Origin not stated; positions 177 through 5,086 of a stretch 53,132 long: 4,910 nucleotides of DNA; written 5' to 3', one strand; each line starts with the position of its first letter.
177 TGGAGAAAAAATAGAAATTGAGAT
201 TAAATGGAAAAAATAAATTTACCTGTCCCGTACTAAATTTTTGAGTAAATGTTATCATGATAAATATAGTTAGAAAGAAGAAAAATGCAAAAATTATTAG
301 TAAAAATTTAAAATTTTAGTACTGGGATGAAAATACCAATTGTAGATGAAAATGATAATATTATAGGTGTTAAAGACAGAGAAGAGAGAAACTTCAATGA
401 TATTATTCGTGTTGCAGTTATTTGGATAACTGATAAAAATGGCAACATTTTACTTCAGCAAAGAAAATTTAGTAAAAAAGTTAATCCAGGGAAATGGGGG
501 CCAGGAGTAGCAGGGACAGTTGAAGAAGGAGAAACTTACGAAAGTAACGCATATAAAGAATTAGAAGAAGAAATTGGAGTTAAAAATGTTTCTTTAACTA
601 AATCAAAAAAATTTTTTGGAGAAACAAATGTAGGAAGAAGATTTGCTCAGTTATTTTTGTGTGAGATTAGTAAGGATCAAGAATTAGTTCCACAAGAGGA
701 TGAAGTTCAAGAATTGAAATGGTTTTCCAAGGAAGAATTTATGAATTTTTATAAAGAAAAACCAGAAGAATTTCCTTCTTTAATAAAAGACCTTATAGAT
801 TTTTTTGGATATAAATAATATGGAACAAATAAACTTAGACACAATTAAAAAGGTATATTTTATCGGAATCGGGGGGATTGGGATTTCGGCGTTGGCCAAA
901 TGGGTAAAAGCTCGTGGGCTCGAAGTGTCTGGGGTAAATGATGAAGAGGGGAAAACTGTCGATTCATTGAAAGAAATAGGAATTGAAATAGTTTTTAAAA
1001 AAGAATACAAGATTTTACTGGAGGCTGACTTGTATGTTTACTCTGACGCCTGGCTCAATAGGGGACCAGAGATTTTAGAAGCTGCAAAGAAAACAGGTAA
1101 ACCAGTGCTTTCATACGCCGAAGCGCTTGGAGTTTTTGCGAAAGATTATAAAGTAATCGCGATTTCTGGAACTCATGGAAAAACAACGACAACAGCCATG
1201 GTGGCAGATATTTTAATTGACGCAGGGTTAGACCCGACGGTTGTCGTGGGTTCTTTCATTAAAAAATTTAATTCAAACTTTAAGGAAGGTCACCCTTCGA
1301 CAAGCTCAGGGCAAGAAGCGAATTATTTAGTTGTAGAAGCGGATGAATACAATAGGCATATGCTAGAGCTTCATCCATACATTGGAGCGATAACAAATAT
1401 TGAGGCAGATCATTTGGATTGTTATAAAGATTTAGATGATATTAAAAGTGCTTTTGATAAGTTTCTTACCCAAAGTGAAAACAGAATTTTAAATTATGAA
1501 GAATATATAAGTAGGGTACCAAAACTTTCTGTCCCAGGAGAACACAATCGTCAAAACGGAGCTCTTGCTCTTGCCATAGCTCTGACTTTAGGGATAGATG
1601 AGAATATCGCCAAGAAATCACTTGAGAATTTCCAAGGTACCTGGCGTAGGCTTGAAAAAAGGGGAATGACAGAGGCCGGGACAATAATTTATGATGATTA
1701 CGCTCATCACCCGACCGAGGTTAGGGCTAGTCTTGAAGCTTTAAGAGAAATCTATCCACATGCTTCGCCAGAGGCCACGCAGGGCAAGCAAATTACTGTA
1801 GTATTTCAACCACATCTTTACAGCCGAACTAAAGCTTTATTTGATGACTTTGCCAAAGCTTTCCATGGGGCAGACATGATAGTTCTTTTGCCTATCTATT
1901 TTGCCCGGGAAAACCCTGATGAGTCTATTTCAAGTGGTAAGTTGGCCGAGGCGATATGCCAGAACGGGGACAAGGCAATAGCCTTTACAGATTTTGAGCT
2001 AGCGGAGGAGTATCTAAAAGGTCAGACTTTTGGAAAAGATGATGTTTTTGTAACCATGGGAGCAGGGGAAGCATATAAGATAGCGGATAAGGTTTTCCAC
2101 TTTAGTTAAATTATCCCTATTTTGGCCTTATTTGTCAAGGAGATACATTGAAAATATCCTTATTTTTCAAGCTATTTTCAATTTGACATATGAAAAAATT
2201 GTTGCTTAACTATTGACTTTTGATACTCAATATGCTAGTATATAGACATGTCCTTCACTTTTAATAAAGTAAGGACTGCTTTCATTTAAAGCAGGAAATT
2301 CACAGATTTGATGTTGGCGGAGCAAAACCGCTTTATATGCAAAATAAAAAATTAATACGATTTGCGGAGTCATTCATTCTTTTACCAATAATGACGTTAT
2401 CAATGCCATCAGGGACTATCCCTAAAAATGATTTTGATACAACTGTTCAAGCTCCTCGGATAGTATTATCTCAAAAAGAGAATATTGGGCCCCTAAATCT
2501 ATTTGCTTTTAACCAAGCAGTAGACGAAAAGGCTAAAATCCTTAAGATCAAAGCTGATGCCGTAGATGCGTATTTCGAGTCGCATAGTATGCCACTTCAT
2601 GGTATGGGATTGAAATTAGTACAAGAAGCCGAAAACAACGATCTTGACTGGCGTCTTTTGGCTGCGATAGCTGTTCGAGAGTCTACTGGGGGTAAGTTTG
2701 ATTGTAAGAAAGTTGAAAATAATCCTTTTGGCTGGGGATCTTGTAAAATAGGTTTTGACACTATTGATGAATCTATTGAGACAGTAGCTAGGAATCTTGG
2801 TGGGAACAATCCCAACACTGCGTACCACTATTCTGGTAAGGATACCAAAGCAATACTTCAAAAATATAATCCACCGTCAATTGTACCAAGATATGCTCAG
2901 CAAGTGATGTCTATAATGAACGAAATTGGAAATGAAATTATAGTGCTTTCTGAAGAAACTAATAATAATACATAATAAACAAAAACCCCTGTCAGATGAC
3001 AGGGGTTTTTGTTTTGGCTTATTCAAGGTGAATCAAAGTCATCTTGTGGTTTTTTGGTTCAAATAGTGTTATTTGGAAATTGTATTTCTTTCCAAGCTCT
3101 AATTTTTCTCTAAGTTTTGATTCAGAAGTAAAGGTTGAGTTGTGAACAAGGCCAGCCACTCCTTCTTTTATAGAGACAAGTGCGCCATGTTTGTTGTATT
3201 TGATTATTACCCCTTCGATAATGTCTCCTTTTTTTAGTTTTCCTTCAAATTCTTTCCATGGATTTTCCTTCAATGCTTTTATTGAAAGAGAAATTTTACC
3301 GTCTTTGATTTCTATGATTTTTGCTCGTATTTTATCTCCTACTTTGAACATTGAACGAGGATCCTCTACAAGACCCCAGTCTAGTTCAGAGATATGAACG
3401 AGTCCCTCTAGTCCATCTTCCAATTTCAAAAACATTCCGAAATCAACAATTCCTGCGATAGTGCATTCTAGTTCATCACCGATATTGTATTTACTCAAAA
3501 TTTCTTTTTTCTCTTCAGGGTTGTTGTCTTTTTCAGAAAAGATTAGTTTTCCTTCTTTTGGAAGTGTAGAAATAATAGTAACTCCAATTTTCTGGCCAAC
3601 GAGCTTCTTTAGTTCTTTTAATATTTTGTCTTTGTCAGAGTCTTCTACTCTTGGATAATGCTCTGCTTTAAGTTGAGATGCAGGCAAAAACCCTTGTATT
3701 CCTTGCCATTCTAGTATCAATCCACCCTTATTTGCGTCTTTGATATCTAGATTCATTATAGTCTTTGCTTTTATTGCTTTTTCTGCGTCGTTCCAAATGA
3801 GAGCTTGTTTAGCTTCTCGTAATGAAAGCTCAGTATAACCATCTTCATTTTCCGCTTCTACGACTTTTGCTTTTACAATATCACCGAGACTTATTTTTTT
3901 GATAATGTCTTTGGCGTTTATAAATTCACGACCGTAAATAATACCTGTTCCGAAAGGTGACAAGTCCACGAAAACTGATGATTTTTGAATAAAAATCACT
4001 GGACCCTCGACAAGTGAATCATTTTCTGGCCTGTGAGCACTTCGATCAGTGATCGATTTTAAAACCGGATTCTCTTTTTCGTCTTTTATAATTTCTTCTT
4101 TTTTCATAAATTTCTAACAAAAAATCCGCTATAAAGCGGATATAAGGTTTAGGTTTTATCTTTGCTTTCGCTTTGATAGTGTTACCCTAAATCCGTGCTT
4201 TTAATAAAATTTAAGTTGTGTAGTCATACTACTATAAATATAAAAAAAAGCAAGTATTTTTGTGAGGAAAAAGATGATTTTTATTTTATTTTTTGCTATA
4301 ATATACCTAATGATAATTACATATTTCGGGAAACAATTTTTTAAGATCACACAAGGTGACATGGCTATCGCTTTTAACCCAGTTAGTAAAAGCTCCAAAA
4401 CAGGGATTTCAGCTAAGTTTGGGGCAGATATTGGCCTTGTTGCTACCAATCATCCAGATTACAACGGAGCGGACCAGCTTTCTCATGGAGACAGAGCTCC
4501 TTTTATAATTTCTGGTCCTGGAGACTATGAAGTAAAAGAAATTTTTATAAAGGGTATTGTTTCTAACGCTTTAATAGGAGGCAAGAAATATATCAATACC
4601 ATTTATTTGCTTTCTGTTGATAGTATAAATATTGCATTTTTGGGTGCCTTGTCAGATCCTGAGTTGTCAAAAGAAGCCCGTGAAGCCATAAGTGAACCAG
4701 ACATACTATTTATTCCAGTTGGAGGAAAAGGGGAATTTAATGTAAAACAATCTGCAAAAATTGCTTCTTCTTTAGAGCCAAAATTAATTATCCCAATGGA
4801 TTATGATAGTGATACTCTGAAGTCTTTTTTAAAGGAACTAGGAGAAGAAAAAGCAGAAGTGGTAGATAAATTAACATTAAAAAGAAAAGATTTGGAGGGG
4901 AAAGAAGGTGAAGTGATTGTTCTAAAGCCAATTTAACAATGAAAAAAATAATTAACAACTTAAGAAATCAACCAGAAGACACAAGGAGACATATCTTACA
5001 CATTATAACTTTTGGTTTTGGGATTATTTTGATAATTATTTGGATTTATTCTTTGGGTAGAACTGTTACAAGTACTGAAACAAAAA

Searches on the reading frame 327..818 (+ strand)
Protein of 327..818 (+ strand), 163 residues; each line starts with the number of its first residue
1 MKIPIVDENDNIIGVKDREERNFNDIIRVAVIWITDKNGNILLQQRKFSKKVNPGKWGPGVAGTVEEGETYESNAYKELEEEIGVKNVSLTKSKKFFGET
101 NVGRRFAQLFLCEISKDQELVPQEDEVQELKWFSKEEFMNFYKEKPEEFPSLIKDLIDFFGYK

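Call 10: search_protein_families(library=pfam, proteins=[window:327-818:+], max_evalue=0.001)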
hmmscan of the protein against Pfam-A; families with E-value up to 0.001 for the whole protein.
window:327-818:+ (163 aa): 1 family
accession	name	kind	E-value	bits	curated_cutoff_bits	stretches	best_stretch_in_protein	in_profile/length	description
PF00293.34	NUDIX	-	6.7e-22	78.4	21.1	1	28-145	5-124/134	NUDIX domain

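Call 37: find_encoding_contigs(protein=window:327-818:+, flank=10000, max_places=6)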
Protein window:327-818:+ (163 aa): 4 contigs read that carry it; 4 places shown.
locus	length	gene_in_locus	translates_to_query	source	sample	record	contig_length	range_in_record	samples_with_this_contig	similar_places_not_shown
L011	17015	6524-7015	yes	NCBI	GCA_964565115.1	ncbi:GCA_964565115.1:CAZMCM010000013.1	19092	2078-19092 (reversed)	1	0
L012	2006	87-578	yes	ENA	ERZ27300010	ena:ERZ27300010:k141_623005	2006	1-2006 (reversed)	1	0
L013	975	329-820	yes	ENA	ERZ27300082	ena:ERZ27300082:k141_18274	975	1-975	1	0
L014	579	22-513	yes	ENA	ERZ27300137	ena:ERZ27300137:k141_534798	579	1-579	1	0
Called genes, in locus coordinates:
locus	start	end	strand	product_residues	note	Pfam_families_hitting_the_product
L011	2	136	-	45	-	?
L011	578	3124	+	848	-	PF07517:SecA_DEAD, PF01043:SecA_PP_bind, PF21090:P-loop_SecA, PF07516:SecA_SW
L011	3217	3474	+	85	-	-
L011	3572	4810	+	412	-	PF08245:Mur_ligase_M, PF02875:Mur_ligase_C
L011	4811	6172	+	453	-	PF21799:MurD-like_N (weak), PF08245:Mur_ligase_M, PF02875:Mur_ligase_C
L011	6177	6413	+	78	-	PF20068:Amphi-Trp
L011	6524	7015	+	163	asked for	PF00293:NUDIX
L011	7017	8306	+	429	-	PF01225:Mur_ligase, PF08245:Mur_ligase_M, PF02875:Mur_ligase_C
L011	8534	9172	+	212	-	PF01832:Glucosaminidase (weak)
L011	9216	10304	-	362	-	PF23459:S1_RRP5 (faint), PF21543:CvfB_2nd (faint), PF00575:S1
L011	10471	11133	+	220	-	PF13483:Lactamase_B_3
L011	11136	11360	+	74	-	-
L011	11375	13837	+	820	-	PF00521:DNA_topoisoIV, PF03989:DNA_gyraseA_C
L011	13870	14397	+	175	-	PF01209:Ubie_methyltran, PF01728:FtsJ (weak), PF05175:MTS, PF13489:Methyltransf_23, PF13847:Methyltransf_31, PF08241:Methyltransf_11, PF08242:Methyltransf_12, PF13649:Methyltransf_25, +3 more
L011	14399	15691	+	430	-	PF01547:SBP_bac_1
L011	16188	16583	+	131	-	PF18895:T4SS_pilin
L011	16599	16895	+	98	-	PF18895:T4SS_pilin (weak)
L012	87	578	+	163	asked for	PF00293:NUDIX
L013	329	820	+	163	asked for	PF00293:NUDIX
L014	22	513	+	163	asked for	PF00293:NUDIX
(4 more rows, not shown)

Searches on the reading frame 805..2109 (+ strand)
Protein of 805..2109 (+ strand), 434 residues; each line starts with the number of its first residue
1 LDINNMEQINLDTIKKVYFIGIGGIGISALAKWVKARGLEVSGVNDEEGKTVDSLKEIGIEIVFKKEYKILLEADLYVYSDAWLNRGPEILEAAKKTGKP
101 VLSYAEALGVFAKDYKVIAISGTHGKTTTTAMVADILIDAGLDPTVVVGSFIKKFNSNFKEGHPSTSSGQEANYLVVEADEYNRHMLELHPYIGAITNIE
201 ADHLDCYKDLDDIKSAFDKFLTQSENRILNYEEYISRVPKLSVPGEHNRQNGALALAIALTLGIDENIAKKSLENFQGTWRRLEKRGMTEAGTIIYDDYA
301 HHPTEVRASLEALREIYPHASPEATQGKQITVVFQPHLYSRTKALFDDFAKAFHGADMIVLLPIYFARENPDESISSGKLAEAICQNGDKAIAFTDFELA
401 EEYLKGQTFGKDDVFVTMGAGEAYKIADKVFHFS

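Call 10: search_protein_families(library=pfam, proteins=[window:805-2109:+], max_evalue=0.001)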
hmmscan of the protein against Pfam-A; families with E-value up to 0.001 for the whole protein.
window:805-2109:+ (434 aa): 3 families
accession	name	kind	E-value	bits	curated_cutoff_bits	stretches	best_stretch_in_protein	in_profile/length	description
PF02875.26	Mur_ligase_C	-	4.4e-18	66.8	28.4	1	281-421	1-127/127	Mur ligase, glutamate ligase domain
PF08245.18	Mur_ligase_M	-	1.5e-16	61.4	24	1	120-232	1-124/200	Mur ligase middle domain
PF01225.30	Mur_ligase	-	8.9e-14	52.1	21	1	16-115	1-94/95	Mur ligase family, catalytic domain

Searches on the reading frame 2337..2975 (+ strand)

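Call 10: search_protein_families(library=pfam, proteins=[window:2337-2975:+], max_evalue=0.001)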
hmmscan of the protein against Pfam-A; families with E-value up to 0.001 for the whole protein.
window:2337-2975:+ (212 aa): 1 family
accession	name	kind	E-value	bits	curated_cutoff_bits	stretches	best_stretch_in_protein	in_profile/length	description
PF01832.25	Glucosaminidase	-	3.4e-07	31.4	30.2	1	95-197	5-121/123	Mannosyl-glycoprotein endo-beta-N-acetylglucosaminidase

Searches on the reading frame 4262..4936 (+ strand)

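Call 10: search_protein_families(library=pfam, proteins=[window:4262-4936:+], max_evalue=0.001)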
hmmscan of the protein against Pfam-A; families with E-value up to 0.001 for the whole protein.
window:4262-4936:+ (224 aa): 1 family
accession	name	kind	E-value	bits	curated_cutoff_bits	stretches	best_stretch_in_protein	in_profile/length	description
PF13483.12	Lactamase_B_3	-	2.9e-23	83.1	24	1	19-179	2-159/160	Beta-lactamase superfamily domain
